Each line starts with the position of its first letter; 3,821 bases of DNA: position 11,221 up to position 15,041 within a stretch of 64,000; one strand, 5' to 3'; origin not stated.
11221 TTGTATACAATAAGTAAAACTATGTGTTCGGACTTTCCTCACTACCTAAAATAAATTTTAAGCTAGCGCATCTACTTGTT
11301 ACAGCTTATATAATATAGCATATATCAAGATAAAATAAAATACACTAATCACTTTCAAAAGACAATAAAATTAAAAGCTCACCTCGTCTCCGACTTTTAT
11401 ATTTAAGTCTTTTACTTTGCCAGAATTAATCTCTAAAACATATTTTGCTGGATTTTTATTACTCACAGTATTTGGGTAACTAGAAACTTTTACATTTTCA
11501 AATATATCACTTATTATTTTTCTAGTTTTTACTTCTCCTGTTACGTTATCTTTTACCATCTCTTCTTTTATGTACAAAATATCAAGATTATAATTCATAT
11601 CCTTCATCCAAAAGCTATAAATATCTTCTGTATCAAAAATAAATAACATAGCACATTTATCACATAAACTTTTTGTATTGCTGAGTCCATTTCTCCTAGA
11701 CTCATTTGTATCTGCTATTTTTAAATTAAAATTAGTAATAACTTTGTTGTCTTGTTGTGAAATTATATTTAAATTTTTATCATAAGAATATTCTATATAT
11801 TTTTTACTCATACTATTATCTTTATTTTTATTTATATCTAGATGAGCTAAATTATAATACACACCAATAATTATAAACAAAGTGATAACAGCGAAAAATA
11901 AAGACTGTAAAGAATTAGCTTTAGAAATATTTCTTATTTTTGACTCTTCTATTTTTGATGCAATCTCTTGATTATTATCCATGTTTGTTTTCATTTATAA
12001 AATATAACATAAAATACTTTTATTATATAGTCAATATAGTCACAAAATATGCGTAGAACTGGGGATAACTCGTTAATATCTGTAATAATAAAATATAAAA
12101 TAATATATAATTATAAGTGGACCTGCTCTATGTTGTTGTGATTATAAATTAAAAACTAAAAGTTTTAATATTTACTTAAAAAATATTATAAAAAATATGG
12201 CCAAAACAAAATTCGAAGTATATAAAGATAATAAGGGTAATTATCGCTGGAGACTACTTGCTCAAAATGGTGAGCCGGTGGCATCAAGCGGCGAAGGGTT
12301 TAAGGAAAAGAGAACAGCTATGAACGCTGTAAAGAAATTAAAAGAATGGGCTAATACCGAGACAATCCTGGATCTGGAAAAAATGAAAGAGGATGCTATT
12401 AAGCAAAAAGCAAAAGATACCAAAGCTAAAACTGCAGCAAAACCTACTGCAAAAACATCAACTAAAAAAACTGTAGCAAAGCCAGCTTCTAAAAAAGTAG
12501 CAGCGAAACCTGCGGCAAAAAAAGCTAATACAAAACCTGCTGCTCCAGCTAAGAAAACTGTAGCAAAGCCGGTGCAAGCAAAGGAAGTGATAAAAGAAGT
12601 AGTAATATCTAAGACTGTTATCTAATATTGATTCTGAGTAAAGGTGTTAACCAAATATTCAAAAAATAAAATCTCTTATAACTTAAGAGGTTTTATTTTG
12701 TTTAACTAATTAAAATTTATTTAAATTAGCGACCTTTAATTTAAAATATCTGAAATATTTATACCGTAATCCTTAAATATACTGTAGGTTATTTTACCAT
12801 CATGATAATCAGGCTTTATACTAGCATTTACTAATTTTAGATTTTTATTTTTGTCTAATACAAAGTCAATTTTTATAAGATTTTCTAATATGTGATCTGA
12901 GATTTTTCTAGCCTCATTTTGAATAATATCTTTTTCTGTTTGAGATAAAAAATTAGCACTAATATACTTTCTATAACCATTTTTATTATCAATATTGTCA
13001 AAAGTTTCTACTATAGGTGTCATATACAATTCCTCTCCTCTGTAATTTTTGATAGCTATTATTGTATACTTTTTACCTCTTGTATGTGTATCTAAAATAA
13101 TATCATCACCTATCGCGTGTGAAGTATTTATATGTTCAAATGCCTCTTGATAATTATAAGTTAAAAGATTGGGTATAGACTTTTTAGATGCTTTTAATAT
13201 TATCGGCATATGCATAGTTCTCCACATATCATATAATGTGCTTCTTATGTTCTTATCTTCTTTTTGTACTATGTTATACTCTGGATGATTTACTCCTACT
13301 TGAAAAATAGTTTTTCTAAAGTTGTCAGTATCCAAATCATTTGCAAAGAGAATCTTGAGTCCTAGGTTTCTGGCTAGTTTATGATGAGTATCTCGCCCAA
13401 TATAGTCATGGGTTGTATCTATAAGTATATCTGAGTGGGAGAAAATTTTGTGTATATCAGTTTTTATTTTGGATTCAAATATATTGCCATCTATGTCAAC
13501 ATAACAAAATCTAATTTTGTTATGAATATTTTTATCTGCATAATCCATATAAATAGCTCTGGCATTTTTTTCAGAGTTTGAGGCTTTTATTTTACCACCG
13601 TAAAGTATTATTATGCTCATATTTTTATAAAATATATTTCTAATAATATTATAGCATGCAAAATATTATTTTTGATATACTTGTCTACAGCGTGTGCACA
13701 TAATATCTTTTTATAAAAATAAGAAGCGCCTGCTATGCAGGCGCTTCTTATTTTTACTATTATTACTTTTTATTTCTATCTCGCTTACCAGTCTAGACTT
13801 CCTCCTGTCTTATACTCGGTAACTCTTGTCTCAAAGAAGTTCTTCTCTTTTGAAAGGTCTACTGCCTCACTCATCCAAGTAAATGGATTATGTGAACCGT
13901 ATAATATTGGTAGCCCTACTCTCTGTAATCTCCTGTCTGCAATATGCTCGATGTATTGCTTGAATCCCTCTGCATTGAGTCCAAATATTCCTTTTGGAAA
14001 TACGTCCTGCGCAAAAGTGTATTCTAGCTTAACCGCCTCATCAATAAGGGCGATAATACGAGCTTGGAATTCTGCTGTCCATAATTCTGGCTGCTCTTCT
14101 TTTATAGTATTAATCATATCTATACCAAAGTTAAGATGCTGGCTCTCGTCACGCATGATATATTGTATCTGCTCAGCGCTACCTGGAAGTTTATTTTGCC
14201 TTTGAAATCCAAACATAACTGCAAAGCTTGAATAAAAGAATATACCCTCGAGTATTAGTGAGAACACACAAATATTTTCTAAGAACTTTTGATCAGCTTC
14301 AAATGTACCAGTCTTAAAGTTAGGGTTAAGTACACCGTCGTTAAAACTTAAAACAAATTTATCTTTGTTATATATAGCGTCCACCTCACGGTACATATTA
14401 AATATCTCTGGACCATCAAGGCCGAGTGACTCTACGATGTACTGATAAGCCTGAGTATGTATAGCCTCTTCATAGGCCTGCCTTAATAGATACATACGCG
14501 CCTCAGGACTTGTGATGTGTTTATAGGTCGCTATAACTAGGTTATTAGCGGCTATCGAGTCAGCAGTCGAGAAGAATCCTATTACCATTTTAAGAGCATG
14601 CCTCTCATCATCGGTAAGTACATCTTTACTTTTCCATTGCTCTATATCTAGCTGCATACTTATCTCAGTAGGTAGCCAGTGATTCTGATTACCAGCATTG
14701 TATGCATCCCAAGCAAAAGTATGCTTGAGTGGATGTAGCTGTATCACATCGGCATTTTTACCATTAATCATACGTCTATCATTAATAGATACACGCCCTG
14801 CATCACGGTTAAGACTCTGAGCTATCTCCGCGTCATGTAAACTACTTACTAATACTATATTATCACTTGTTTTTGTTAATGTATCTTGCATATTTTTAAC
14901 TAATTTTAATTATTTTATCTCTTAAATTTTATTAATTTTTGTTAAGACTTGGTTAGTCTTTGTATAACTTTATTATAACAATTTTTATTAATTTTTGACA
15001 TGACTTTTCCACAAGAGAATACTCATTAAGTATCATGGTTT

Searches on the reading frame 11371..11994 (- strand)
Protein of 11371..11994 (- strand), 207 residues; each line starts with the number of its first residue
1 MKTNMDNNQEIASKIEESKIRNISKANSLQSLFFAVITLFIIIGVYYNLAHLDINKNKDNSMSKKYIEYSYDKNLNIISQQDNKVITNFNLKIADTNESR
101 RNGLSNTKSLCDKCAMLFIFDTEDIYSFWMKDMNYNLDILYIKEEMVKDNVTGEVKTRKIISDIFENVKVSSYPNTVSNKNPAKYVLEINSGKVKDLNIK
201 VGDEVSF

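Call 79: search_protein_families(library=pfam, proteins=[window:11371-11994:-], max_evalue=0.00001)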
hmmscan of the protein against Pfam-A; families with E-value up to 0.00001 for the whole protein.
window:11371-11994:- (207 aa): 1 family
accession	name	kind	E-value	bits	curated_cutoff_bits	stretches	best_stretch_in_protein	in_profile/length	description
PF02643.20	DUF192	-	1.2e-23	83.5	27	1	89-207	1-96/96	Uncharacterized ACR, COG1430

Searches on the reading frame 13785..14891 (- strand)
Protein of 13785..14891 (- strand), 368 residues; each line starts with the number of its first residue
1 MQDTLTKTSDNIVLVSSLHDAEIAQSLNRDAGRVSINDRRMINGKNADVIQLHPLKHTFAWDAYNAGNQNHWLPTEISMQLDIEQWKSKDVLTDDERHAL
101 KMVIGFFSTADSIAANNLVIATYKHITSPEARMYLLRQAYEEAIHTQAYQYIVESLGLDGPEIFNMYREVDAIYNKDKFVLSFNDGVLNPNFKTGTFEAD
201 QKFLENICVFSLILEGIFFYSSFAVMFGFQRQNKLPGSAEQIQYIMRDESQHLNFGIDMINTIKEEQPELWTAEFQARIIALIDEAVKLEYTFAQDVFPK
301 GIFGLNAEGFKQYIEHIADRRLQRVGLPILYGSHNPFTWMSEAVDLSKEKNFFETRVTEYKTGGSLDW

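Call 80: search_protein_families(library=pfam, proteins=[window:13785-14891:-], max_evalue=0.00001)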
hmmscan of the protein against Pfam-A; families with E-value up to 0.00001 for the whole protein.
window:13785-14891:- (368 aa): 1 family
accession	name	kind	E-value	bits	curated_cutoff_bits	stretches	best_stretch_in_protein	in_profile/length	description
PF00268.27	Ribonuc_red_sm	-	3.6e-87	292.7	33.6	1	50-336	2-281/281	Ribonucleotide reductase, small chain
